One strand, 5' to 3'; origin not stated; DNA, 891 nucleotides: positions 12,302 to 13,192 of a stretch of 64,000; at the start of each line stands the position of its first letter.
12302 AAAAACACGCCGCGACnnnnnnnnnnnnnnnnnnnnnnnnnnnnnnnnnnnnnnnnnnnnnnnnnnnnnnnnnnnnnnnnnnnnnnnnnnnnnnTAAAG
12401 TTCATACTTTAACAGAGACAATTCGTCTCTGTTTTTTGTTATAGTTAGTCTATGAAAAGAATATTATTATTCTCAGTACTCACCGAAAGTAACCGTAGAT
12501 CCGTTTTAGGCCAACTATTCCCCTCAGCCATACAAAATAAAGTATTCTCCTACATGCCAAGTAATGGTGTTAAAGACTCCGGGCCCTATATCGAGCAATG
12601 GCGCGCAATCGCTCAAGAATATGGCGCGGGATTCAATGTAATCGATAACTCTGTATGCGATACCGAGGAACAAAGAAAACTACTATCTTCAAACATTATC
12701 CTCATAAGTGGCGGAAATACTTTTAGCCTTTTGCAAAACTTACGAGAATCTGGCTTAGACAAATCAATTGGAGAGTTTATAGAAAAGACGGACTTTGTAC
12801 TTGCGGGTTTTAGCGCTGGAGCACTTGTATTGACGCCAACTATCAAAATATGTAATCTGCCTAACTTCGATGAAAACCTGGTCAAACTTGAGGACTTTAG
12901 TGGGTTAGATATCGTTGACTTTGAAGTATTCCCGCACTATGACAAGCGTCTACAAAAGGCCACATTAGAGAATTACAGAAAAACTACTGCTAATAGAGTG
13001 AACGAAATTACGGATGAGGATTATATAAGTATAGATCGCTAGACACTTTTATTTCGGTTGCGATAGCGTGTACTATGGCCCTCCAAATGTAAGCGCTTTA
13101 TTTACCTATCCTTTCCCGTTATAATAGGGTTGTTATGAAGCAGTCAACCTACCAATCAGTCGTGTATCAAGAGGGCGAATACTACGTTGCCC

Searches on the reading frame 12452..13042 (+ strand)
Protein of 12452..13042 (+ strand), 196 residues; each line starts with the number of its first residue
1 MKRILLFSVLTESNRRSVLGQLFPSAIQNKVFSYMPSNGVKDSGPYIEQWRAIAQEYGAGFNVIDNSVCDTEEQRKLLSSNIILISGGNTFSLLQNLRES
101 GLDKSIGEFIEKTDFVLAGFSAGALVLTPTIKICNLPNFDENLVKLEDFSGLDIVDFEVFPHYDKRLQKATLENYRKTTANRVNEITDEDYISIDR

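Call 107: search_solved_structures(query=window:12452-13042:+, max_evalue=0.1)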
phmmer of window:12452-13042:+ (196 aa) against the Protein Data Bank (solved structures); distinct sequences matched with E-value up to 0.1: 6.
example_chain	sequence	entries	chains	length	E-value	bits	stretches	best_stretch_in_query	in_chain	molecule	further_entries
3l4e_A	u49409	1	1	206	1.4e-15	60.9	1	21-167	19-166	Uncharacterized peptidase Lmo0363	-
6iru_A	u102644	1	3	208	1.2e-10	44.8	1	30-177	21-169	peptidase DR_1070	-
6a4t_A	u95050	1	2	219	1.3e-10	44.7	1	30-177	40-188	Peptidase E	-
1fy2_A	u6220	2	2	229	1.1e-08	38.5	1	77-170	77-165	ASPARTYL DIPEPTIDASE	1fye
6a4r_A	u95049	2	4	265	1.5e-08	38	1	77-170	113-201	Peptidase E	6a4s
7c9b_A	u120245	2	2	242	0.00016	24.9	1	42-163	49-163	Alpha-aspartyl dipeptidase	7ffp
